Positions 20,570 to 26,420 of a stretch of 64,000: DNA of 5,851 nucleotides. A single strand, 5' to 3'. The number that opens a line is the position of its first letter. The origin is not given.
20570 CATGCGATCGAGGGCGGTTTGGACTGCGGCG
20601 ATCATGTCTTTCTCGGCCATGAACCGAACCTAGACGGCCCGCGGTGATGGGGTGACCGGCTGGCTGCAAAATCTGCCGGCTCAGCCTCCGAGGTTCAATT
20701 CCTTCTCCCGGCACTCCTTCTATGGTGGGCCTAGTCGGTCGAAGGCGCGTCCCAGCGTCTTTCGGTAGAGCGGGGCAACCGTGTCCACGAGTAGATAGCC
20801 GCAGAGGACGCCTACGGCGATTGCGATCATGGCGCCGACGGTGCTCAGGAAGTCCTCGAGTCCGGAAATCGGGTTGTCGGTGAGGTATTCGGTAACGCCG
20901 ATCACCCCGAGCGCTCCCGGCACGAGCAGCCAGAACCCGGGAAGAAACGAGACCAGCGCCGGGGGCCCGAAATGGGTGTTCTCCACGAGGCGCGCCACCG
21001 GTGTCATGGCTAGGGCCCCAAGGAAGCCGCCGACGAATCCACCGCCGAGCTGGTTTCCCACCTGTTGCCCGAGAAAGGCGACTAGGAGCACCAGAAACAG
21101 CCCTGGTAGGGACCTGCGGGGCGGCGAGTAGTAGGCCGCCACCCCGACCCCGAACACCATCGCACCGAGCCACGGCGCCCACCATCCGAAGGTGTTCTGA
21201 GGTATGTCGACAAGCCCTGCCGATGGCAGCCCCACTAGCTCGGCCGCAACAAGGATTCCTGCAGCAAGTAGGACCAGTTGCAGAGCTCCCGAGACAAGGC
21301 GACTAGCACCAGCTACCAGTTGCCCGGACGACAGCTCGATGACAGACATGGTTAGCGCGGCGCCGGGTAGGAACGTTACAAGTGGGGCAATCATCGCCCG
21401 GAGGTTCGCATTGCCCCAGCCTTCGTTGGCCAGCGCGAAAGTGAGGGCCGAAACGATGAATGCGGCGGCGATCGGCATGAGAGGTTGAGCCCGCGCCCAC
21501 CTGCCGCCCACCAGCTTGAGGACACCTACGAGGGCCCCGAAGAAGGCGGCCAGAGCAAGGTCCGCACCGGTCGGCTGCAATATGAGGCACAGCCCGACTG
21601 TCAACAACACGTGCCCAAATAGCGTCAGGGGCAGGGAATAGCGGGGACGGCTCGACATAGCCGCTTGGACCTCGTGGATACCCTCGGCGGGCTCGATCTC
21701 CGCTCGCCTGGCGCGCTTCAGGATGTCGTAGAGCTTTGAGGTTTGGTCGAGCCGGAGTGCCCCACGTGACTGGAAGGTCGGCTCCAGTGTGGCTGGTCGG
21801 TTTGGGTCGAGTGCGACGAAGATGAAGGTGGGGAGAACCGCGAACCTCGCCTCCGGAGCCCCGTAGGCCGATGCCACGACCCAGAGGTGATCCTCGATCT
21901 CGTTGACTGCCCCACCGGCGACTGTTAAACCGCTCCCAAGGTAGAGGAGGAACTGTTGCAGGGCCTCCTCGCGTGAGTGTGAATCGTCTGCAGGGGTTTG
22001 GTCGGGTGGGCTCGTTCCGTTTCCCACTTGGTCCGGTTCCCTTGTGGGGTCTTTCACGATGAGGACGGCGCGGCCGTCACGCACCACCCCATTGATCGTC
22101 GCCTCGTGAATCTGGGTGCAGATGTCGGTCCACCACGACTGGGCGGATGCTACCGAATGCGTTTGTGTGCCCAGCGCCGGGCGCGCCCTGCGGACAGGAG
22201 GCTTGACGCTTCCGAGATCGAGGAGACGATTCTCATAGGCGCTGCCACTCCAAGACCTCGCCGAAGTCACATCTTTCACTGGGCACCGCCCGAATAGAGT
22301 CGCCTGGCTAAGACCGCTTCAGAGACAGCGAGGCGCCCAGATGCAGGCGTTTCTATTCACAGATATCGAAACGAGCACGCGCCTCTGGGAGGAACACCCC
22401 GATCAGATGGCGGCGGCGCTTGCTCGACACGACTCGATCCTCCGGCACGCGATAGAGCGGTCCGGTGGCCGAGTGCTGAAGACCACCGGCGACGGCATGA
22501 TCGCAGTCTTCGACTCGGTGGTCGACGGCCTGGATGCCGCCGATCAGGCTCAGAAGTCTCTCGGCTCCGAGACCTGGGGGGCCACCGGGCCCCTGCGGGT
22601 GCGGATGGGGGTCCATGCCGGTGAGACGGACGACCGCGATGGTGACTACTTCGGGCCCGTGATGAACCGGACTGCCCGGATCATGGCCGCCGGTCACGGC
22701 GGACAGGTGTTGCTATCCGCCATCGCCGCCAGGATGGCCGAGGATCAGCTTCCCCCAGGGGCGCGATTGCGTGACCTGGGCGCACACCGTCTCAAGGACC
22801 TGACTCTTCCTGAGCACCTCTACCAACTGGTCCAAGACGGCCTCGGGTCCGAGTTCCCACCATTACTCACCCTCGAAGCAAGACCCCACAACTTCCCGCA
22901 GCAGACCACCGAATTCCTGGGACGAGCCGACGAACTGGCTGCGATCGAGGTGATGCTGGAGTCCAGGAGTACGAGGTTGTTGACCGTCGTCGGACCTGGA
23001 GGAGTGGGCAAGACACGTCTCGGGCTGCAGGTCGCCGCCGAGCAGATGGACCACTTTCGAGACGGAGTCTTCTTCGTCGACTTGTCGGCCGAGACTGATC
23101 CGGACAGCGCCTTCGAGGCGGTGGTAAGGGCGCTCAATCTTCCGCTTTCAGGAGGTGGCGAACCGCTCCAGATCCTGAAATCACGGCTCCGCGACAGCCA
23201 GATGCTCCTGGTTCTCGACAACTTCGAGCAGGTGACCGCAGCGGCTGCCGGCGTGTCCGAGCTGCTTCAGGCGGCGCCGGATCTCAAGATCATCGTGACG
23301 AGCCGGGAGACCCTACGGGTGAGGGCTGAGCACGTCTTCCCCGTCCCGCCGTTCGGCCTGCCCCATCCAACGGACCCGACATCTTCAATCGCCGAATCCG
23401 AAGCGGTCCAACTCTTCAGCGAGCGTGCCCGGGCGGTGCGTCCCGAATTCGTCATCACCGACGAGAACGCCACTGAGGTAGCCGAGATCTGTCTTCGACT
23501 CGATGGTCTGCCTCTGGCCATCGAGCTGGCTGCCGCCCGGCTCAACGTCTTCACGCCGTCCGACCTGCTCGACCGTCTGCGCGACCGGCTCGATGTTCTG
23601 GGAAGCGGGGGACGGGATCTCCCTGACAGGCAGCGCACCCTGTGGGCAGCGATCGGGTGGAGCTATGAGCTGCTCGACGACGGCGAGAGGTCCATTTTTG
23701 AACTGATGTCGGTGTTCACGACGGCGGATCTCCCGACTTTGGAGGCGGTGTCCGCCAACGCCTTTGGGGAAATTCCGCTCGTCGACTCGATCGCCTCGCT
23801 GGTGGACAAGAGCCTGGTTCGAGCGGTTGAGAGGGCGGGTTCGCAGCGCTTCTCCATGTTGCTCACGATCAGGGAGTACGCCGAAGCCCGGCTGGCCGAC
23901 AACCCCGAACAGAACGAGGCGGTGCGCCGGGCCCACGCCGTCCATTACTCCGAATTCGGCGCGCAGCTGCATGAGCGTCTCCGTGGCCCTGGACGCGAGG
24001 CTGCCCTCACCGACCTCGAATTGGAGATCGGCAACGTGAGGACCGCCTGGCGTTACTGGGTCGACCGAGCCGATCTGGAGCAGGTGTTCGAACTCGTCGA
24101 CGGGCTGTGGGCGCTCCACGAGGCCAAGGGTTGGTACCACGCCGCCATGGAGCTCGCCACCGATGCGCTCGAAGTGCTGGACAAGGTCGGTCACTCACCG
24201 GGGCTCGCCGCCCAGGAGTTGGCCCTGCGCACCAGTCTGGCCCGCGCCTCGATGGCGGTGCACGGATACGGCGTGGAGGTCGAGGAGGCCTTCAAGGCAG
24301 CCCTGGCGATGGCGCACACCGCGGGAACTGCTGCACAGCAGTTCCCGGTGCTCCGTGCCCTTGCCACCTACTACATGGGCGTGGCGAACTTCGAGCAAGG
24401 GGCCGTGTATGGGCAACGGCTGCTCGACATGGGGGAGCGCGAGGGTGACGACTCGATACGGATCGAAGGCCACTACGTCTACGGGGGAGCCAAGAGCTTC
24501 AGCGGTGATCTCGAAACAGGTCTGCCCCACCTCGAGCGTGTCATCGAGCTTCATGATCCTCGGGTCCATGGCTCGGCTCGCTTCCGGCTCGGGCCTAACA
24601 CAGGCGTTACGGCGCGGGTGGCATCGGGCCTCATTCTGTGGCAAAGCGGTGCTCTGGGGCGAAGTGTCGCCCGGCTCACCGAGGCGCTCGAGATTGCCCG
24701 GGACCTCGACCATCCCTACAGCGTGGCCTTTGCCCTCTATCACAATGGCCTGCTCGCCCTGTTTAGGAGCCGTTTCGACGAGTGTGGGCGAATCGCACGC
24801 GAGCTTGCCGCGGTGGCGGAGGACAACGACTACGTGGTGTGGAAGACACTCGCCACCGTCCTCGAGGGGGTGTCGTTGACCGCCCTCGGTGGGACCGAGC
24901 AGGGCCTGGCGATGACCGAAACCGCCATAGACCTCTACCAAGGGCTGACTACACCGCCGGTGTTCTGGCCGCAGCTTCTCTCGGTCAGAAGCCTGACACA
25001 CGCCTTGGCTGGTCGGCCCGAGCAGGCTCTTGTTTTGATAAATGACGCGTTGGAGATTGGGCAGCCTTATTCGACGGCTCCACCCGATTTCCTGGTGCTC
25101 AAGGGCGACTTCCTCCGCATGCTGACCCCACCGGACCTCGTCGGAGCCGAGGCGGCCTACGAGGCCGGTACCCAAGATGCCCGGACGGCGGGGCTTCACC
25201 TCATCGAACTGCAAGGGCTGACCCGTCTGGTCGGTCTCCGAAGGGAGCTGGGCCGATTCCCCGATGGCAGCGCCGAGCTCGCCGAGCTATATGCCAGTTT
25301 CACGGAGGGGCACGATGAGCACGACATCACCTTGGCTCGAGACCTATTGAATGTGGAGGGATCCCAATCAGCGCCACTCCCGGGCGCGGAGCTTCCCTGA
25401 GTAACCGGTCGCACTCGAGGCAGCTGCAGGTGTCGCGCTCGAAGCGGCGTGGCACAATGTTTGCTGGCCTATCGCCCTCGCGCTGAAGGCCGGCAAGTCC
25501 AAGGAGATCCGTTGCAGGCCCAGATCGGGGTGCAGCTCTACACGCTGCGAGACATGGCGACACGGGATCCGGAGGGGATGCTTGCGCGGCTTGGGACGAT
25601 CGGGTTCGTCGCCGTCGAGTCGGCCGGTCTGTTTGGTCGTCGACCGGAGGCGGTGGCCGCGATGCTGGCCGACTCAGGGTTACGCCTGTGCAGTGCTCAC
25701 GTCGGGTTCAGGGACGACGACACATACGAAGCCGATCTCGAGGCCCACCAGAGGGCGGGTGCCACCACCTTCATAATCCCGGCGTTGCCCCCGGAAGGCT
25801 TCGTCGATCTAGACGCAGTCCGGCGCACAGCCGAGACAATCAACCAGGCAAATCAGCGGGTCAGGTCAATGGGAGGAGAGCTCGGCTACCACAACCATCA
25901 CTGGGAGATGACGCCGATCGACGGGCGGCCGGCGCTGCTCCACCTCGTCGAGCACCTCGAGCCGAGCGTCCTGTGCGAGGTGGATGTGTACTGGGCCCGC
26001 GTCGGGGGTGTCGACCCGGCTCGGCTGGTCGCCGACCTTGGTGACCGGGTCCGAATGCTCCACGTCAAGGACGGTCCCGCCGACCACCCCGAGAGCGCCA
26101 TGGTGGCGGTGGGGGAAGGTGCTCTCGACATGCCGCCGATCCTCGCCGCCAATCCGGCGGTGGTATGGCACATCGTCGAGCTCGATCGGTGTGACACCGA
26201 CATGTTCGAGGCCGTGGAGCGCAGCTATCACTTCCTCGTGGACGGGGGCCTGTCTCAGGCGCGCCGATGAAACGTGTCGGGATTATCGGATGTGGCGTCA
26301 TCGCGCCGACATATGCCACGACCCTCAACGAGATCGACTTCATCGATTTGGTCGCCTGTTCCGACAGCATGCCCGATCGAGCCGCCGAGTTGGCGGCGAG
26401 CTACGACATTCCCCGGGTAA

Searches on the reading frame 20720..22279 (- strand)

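Call 33: search_protein_families(library=pfam, proteins=[window:20720-22279:-], max_evalue=0.0001)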
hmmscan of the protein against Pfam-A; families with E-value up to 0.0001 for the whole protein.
window:20720-22279:- (519 aa): 2 families
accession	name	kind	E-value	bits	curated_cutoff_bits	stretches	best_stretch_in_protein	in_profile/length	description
PF06738.18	ThrE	-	8.3e-42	143.7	26.3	1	110-348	2-240/241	Putative threonine/serine exporter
PF12821.13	ThrE_2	-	1.7e-07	32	27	0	372-493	4-125/129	Threonine/Serine exporter, ThrE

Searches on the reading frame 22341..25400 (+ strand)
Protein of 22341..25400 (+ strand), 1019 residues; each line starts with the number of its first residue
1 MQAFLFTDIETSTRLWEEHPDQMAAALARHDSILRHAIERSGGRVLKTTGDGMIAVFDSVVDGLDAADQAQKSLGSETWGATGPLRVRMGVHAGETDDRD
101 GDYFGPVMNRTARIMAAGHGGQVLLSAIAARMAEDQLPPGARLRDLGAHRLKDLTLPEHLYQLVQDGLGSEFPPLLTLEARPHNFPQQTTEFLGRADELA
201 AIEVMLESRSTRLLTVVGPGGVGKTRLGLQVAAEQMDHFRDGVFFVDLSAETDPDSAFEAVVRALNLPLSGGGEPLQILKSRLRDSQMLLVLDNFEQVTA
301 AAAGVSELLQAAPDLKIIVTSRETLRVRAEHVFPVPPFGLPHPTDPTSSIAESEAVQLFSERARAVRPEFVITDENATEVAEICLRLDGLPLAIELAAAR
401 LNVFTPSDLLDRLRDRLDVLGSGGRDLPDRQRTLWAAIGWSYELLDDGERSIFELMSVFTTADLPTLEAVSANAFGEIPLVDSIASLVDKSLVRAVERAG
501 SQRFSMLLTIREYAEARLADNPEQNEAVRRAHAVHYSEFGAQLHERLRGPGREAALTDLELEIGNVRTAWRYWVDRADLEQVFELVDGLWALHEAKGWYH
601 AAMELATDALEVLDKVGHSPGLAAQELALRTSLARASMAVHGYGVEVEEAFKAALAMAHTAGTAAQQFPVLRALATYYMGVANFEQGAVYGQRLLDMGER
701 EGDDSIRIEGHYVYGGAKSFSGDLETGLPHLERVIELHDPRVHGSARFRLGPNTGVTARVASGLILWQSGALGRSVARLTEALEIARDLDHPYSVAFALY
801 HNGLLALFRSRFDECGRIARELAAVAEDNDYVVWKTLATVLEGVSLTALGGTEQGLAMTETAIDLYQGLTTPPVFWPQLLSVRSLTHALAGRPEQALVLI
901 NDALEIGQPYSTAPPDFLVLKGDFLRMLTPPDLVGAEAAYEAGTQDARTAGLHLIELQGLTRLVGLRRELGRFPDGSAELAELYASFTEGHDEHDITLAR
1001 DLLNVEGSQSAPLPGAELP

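Call 33: search_protein_families(library=pfam, proteins=[window:22341-25400:+], max_evalue=0.0001)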
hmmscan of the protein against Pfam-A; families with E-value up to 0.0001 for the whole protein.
window:22341-25400:+ (1019 aa): 5 families
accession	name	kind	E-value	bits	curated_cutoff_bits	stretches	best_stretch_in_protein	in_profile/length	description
PF00211.25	Guanylate_cyc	-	7.4e-10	39.2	21.9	1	4-134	11-156/183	Adenylate and Guanylate cyclase catalytic domain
PF13401.12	AAA_22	-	6.3e-09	36.7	27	1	210-303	4-98/130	AAA domain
PF00931.28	NB-ARC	-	2.5e-07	30.7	23.5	1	202-443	9-247/248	NB-ARC domain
PF01637.24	ATPase_2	-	2.4e-05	24.7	33.2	1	192-253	1-61/225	ATPase domain predominantly from Archaea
PF20703.3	nSTAND1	-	5.3e-05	23.5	27.1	0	187-322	11-160/379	Novel STAND NTPase 1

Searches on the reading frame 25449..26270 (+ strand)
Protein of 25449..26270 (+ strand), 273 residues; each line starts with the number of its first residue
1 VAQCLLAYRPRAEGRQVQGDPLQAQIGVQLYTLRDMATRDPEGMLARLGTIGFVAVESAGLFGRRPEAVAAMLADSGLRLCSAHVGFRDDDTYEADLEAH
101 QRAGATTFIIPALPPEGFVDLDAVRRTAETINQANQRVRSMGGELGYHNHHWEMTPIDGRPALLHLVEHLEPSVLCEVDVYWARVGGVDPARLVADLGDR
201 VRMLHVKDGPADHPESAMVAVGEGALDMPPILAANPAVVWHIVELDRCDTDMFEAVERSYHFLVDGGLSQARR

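Call 34: search_protein_families(library=pfam, proteins=[window:25449-26270:+], max_evalue=0.0001)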
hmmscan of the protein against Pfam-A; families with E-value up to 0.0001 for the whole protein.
window:25449-26270:+ (273 aa): 1 family
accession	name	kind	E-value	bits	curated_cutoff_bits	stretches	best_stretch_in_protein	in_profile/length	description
PF01261.30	AP_endonuc_2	-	1e-06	29.1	31.1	1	50-233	6-214/249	Xylose isomerase-like TIM barrel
